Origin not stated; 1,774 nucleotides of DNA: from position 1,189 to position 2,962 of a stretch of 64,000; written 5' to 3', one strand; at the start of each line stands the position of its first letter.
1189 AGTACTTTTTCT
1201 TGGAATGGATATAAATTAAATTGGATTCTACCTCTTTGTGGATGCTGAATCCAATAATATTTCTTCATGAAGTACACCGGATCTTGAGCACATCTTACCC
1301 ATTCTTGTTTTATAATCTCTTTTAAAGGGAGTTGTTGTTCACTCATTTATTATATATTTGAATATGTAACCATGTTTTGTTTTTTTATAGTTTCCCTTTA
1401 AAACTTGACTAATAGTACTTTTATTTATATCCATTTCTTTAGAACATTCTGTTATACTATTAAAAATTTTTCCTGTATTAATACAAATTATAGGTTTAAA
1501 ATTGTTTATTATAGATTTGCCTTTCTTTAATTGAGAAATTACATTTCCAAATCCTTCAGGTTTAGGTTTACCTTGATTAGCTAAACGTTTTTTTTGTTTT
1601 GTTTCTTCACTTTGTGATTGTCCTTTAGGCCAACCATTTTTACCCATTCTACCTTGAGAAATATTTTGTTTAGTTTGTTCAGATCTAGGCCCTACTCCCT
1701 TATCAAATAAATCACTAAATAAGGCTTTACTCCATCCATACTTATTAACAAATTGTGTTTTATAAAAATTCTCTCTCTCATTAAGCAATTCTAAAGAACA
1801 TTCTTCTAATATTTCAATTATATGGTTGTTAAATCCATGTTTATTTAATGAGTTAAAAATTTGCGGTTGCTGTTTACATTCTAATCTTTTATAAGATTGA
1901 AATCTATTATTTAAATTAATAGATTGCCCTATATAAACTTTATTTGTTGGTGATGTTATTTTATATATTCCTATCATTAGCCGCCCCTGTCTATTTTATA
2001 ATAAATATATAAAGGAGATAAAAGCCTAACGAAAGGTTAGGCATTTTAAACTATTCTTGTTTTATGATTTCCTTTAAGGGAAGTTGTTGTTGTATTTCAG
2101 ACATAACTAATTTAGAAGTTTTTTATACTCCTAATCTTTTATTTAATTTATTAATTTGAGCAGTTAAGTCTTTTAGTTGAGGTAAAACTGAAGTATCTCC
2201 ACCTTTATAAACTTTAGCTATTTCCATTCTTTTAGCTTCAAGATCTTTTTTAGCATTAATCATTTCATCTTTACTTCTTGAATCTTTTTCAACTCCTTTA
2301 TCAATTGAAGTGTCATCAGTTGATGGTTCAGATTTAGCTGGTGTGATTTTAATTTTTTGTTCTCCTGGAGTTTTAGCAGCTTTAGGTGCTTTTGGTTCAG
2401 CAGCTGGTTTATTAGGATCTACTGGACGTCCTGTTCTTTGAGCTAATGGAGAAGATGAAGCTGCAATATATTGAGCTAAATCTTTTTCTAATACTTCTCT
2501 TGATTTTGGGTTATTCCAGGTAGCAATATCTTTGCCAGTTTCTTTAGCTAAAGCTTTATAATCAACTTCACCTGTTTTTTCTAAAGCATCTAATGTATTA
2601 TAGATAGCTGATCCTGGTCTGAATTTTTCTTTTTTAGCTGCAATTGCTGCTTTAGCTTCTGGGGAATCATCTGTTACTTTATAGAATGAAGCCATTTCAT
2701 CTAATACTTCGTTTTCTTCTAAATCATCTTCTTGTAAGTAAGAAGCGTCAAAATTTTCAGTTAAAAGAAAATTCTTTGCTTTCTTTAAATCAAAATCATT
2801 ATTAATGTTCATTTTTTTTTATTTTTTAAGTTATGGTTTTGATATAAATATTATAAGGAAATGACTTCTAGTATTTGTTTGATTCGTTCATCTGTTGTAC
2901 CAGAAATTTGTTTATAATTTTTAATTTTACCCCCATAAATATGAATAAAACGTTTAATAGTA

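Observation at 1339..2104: GIY-YIG homing endonuclease inserted at the 5' end of the large-terminase gene, leaving a duplicated terminase N-terminus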

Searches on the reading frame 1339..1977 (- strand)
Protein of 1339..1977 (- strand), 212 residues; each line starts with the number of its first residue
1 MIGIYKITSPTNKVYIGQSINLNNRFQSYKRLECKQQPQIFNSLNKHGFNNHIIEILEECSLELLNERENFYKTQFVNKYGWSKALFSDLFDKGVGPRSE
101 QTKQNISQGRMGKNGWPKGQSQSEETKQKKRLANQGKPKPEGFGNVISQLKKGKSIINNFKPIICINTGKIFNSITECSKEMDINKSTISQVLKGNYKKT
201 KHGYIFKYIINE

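Call 4: search_protein_families(library=pfam, proteins=[window:1339-1977:-], max_evalue=0.01)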
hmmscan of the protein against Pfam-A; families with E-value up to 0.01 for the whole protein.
window:1339-1977:- (212 aa): 3 families
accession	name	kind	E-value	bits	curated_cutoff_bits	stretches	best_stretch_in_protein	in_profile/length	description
PF22083.2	I-HmuI_NUMOD-like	-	1.4e-08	34.6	27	1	170-207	10-46/46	DNA endonuclease I-HmuI-like, NUMOD-like domain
PF07460.16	NUMOD3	-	9.9e-08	32.2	20.4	1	99-129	5-35/37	NUMOD3 motif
PF01541.30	GIY-YIG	-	8.9e-07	29.6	22.6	1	2-76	2-72/78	GIY-YIG catalytic domain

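Call 14: find_related_loci(query=window:1339-1977:-, collection=viral_contigs, flank=4000)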
Query window:1339-1977:- (212 aa) in viral_contigs; peptide patterns used: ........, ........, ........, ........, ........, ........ (x = any residue, [..] = any of these).
599 stretches matched a pattern (row limit reached: there are more); 573 encode a relative of the query (tblastn E <= 1e-3); the best 80 are kept; 80 distinct loci.
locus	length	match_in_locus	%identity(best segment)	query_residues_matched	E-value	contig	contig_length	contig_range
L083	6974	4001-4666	42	1-208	9e-49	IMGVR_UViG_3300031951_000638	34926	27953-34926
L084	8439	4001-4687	43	1-206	7e-47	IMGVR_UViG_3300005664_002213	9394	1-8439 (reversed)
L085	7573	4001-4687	43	1-206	6e-47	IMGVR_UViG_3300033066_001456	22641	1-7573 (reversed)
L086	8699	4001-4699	45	1-209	2e-46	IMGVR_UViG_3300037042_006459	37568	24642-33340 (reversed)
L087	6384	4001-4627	44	1-204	9e-45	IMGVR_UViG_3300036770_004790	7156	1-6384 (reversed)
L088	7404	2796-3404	45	1-198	6e-44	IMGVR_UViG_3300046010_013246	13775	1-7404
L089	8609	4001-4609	45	1-198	6e-44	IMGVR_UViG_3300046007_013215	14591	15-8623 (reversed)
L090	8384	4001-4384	55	1-125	7e-42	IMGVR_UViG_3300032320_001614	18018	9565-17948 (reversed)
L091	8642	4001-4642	41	1-208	1e-39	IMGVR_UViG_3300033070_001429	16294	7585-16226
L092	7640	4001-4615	41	1-195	1e-38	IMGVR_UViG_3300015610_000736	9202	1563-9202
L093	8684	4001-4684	39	1-209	4e-37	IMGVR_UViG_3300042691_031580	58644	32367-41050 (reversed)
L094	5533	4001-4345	53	1-114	1e-36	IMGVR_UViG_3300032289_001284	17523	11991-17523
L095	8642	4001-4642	41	1-208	4e-35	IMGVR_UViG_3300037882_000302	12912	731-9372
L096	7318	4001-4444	48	1-144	3e-35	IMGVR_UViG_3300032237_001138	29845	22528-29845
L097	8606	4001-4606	36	1-208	6e-35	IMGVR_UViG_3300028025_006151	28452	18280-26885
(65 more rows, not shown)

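Call 21: find_homologous_proteins(query=window:1339-1977:-)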
Query window:1339-1977:- (212 aa): 1641 proteins with E <= 0.001 among 1795 candidates; the best 120 are listed.
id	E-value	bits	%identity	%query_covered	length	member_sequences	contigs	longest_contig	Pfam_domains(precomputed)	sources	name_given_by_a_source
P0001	5.5e-132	456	97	100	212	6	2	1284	PF07460.17,PF01541.31,PF22083.3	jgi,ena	jgi:group I intron endonuclease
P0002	2.9e-114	398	84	100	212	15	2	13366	PF07460.17,PF22083.3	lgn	-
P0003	2.5e-112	392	84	98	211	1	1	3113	PF07460.17,PF01541.31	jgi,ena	jgi:group I intron endonuclease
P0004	6.6e-98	345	75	100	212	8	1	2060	PF01541.31,PF22083.3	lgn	-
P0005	6.4e-94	332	72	100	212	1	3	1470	PF01541.31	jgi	jgi:group I intron endonuclease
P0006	4.1e-49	185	49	98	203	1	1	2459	PF07460.17,PF01541.31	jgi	jgi:group I intron endonuclease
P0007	6.7e-49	185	46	97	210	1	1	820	PF07460.17,PF01541.31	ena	-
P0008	7.2e-48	181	47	97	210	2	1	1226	PF07460.17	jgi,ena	-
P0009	1.8e-44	170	43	99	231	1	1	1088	-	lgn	-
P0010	2.0e-43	167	46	99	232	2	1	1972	PF22083.3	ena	-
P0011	4.6e-42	162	46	97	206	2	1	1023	PF07460.17,PF01541.31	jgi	-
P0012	4.8e-42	162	47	97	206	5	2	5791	PF07460.17,PF01541.31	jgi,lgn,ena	-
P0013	5.0e-42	162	49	94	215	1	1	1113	PF01541.31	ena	-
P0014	1.4e-41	161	48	95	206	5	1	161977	PF07460.17,PF01541.31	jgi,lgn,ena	jgi:group I intron endonuclease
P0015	7.6e-39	152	40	98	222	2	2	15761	PF01541.31,PF07453.20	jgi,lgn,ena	jgi:hypothetical protein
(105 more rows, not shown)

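Call 22: find_encoding_contigs(protein=P0002, flank=5000)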
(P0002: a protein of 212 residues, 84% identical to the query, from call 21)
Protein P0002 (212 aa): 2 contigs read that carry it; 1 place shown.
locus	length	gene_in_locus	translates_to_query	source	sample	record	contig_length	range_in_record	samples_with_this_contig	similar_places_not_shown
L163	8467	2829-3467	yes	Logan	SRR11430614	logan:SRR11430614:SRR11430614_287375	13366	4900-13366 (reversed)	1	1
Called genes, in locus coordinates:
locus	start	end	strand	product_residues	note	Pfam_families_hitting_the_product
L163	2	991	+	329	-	?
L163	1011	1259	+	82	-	-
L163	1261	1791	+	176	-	PF13521:AAA_28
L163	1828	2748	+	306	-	-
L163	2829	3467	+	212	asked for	PF07460:NUMOD3 (weak), PF22083:I-HmuI_NUMOD-like (faint)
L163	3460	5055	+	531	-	PF03237:Terminase_6N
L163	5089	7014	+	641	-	PF07230:Portal_T4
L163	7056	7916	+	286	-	-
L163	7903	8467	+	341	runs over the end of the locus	-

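Call 23: find_encoding_contigs(protein=P0001, flank=3000)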
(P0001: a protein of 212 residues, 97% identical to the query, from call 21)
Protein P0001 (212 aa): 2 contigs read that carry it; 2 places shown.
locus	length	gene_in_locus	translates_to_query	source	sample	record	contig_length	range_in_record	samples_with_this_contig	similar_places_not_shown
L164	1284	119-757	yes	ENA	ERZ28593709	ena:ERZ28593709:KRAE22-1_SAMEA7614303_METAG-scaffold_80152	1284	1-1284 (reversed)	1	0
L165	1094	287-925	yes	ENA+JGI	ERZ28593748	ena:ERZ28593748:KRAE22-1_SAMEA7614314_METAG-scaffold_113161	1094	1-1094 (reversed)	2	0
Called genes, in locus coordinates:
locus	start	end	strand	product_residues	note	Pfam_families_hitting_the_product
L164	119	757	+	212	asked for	PF01541:GIY-YIG (weak), PF07460:NUMOD3 (weak), PF22083:I-HmuI_NUMOD-like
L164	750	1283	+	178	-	?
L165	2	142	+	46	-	?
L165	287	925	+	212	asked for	PF01541:GIY-YIG (weak), PF07460:NUMOD3 (weak), PF22083:I-HmuI_NUMOD-like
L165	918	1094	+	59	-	?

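Call 24: find_encoding_contigs(protein=P0003, flank=3000)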
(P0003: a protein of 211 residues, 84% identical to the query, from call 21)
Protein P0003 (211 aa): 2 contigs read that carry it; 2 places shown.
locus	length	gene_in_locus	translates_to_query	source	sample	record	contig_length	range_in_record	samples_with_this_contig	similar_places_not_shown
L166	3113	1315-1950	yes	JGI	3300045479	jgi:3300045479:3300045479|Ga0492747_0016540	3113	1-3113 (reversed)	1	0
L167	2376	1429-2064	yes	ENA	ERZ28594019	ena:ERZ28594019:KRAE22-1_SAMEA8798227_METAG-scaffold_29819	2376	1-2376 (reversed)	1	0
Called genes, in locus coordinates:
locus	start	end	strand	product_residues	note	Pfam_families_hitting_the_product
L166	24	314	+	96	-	-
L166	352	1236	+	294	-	-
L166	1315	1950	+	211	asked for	PF01541:GIY-YIG (faint), PF07460:NUMOD3 (weak)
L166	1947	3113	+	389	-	?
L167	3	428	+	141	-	?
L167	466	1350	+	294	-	-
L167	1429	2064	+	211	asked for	PF01541:GIY-YIG (faint), PF07460:NUMOD3 (weak)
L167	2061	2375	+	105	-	?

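Call 25: find_encoding_contigs(protein=P0004, flank=3000)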
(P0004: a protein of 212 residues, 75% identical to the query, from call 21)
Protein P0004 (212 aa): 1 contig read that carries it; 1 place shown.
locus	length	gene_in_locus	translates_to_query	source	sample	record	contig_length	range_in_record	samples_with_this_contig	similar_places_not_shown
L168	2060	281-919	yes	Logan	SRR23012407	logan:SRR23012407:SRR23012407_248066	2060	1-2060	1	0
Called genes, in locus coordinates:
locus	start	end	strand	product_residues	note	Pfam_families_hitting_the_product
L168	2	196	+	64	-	?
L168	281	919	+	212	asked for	PF01541:GIY-YIG (weak), PF22083:I-HmuI_NUMOD-like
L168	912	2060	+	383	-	?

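Call 26: find_encoding_contigs(protein=P0005, flank=3000)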
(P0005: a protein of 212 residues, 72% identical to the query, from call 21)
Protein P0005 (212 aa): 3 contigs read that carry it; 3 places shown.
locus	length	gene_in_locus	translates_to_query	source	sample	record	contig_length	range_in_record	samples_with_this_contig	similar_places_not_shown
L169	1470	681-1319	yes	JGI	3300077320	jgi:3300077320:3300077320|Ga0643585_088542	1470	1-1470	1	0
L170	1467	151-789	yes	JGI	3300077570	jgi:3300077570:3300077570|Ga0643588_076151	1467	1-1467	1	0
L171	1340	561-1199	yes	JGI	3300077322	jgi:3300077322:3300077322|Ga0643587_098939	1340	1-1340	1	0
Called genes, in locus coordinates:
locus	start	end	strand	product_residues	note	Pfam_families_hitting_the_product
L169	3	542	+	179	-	?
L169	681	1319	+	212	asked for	PF01541:GIY-YIG (weak)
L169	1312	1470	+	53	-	?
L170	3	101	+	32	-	?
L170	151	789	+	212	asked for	PF01541:GIY-YIG (weak)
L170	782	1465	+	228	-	?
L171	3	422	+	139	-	?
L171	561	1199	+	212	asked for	PF01541:GIY-YIG (weak)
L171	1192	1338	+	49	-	?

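Call 34: search_solved_structures(query=window:1339-1977:-, max_evalue=0.01, show_alignments=3)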
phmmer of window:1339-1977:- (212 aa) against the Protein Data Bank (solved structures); distinct sequences matched with E-value up to 0.01: 0.

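Call 37: search_solved_structures(query=A2, max_evalue=1, show_alignments=2)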
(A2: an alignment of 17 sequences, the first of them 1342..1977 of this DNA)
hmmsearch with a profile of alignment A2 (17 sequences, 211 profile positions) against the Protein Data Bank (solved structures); distinct sequences matched with E-value up to 1: 3.
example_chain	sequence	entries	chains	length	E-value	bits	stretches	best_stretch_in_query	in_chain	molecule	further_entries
1mk0_A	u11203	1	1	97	1.7e-07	34.7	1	3-76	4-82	Intron-associated endonuclease 1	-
1ln0_A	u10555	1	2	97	3.2e-07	33.8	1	3-76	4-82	intron-associated endonuclease 1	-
1a6z_A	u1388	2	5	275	0.82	12.8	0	46-92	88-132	HFE | HEMOCHROMATOSIS PROTEIN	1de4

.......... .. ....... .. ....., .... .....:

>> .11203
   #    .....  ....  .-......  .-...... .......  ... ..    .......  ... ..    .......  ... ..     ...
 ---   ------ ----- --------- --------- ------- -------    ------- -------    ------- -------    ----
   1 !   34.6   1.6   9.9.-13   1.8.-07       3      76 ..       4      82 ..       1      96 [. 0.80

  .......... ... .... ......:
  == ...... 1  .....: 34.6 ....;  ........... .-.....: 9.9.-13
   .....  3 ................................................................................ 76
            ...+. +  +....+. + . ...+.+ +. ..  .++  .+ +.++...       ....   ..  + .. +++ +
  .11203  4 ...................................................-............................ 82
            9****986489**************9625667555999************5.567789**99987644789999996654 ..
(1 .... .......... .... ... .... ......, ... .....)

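Call 38: find_related_loci(query=window:1342-1977:-, collection=metagenome_contigs, flank=2500)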
Query window:1342-1977:- (212 aa) in metagenome_contigs; peptide patterns used: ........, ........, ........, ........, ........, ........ (x = any residue, [..] = any of these).
600 stretches matched a pattern (row limit reached: there are more); 522 encode a relative of the query (tblastn E <= 1e-3); the best 80 are kept; 80 distinct loci.
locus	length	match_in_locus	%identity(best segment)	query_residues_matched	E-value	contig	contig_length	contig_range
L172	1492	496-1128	83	1-211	2e-127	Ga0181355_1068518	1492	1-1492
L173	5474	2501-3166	42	1-208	4e-49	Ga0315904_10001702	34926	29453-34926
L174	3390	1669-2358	43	1-207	1e-47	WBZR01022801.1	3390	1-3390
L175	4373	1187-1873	43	1-206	4e-47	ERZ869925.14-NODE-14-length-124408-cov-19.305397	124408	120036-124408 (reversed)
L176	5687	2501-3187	41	1-206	2e-47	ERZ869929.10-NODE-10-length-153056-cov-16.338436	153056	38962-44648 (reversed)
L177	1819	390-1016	44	1-204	1e-45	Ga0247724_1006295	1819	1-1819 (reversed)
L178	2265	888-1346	49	1-141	1e-41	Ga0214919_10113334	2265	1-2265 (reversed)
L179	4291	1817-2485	43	1-208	5e-41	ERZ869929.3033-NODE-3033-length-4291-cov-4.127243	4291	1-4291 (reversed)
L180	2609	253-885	40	1-209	4e-39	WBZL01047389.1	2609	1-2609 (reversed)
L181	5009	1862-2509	38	1-189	2e-38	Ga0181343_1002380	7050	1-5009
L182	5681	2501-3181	40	1-208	2e-36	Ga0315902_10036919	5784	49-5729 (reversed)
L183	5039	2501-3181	40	1-208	2e-36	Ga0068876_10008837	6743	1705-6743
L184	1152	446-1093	38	1-208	3e-37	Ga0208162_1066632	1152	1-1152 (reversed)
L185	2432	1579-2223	39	1-208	5e-36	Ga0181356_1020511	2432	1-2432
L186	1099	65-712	38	1-208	6e-37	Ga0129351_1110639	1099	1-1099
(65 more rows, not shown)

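Call 51: search_protein_families(library=pfam, proteins=[L163:1828-2748:+], max_evalue=0.01)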
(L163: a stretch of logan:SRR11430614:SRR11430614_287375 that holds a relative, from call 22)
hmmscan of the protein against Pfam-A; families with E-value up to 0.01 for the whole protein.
L163:1828-2748:+ (306 aa): 0 families

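Call 52: search_protein_families(library=phrogs, proteins=[window:1339-1977:-], max_evalue=0.001)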
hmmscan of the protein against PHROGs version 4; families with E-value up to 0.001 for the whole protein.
window:1339-1977:- (212 aa): 6 families
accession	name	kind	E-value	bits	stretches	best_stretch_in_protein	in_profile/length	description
phrog_314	-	DNA, RNA and nucleotide metabolism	2.7e-24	87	1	1-210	178-391/574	homing endonuclease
phrog_7168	-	DNA, RNA and nucleotide metabolism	2e-09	38.3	1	1-76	1-82/284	homing endonuclease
phrog_4538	-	unknown function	4.6e-09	36.7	1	97-209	371-447/447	-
phrog_20162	-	DNA, RNA and nucleotide metabolism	5.3e-09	37.3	1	150-209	25-82/88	HNH endonuclease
phrog_5123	-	DNA, RNA and nucleotide metabolism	6.3e-06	27.2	1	1-76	1-79/152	homing endonuclease with GIY-YIG motif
phrog_19446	-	DNA, RNA and nucleotide metabolism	2.8e-05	24.8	1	1-69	1-72/254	homing endonuclease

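Call 53: search_protein_families(library=ncbifam, proteins=[window:1339-1977:-], max_evalue=0.01)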
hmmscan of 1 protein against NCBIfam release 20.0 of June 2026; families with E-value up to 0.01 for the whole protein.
window:1339-1977:- (212 aa): 2 families
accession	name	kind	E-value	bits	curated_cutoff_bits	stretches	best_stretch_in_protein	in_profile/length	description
TIGR01453.1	grpIintron_endo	subfamily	5.8e-28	98.4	56.05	1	2-201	2-208/215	group I intron endonuclease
NF010678.0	PRK14076.1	equivalog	0.0034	16.3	493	1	150-207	363-417/570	bifunctional NADP phosphatase/NAD kinase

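Call 67: predict_structure(alignment_id=A2)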
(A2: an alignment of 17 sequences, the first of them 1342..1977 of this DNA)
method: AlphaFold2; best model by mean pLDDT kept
length: 212 residues; sequences in the alignment: 17
mean_pLDDT: 79.5   pTM: 0.43
mean pLDDT of the five models: 79.5, 78.8, 76.9, 76.9, 63.6
residues with pLDDT >= 90: 64; 70-90: 90; 50-70: 45; < 50: 13
segments of 3 or more residues with pLDDT < 50: 94-98, 111-117
pLDDT, mean of each block of 10 residues (from residue 1): 93 93 92 90 95 94 87 91 81 51 56 48 72 68 68 60 88 88 87 87 87 50
secondary structure, 60 per line:
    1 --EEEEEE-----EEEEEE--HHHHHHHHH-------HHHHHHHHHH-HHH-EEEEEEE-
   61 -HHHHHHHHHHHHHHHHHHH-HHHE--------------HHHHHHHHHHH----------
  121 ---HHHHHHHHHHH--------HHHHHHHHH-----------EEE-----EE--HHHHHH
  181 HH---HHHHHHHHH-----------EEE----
elements in order: E3-8 E14-19 H22-30 H38-47 E53-59 H62-80 H100-110 H124-134 H143-151 E163-165 H175-182 H186-194 E206-208

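Call 70: fold_search(model_id=the predicted structure, library=pdb)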
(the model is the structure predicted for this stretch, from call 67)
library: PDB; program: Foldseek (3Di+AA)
matches with E <= 10: 94; with E <= 0.001: 3
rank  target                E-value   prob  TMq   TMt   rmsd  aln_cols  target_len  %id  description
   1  1ln0_A                1.1e-04  1.00  0.34  0.69   3.5        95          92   32  Structure of the Catalytic Domain of Homing Endonuclease I-TevI (released 2002-10-30)
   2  1mk0                  2.6e-04  1.00  0.35  0.71   3.4       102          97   31  catalytic domain of intron endonuclease I-TevI, E75A mutant (released 2002-10-30)
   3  1ln0_B                3.9e-04  1.00  0.32  0.67   3.1        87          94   34  Structure of the Catalytic Domain of Homing Endonuclease I-TevI (released 2002-10-30)
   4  1u3e_M                1.1e-02  1.00  0.24  0.29   9.0        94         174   23  DNA binding and cleavage by the HNH homing endonuclease I-HmuI (released 2004-08-31)
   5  8b6e_A                4.2e-02  1.00  0.21  0.77   1.7        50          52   24  crystal structure of the DNA-binding short chromatophore-targeted protein sCTP-23166 from Paulinella chromatophora (released 2023-07-12)
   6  8g9t_A                3.0e-01  0.60  0.19  0.48   4.3        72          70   14  Exploiting Activation and Inactivation Mechanisms in Type I-C CRISPR-Cas3 for Genome Editing Applications (released 2024-03-06)
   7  7bqc_MODEL_1_A        3.2e-01  0.16  0.14  0.21   8.6        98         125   15  Solution NMR structure of NF4; de novo designed protein with a novel fold (released 2021-03-24)
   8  1yd6_A                3.4e-01  0.75  0.25  0.47   3.4        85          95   14  Crystal structure of the GIY-YIG N-terminal endonuclease domain of UvrC from Bacillus caldotenax (released 2005-03-01)
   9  8hjj_A                4.9e-01  0.20  0.17  0.36   5.6        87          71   11  Anti-CRISPR protein AcrIC9 (released 2023-09-13)
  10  1yd6_C                5.3e-01  0.69  0.25  0.49   3.3        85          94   14  Crystal structure of the GIY-YIG N-terminal endonuclease domain of UvrC from Bacillus caldotenax (released 2005-03-01)
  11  8hjj_C                5.6e-01  0.28  0.18  0.44   5.7        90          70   13  Anti-CRISPR protein AcrIC9 (released 2023-09-13)
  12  1i3j_A                5.9e-01  0.80  0.18  0.39   6.0        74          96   22  CRYSTAL STRUCTURE OF THE DNA-BINDING DOMAIN OF INTRON ENDONUCLEASE I-TEVI WITH ITS SUBSTRATE (released 2001-07-13)
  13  1yd3                  6.7e-01  0.57  0.25  0.49   3.3        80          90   18  Crystal structure of the GIY-YIG N-terminal endonuclease domain of UvrC from Thermotoga maritima: Point mutant Y43F boun (released 2005-03-01)
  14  1yd4                  8.1e-01  0.57  0.25  0.50   3.3        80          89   18  Crystal structure of the GIY-YIG N-terminal endonuclease domain of UvrC from Thermotoga maritima: Point mutant Y29F boun (released 2005-03-01)
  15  9k9u_C                2.2e+00  0.02  0.12  0.07  14.8       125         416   16  MPXV DNA polymerase complex in editing state 1 (released 2025-02-26)
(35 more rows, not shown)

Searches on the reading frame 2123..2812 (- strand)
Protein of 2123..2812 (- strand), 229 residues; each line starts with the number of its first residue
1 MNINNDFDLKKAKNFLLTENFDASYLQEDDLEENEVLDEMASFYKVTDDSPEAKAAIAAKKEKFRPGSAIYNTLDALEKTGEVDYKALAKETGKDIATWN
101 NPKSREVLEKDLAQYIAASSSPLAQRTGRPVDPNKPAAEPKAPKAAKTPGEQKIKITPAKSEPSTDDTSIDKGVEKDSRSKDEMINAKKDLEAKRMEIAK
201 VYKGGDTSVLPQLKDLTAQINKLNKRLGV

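Call 4: search_protein_families(library=pfam, proteins=[window:2123-2812:-], max_evalue=0.01)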
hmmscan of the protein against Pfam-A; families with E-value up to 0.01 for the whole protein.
window:2123-2812:- (229 aa): 0 families

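Call 52: search_protein_families(library=phrogs, proteins=[window:2123-2812:-], max_evalue=0.001)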
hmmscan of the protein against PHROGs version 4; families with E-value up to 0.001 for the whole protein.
window:2123-2812:- (229 aa): 0 families
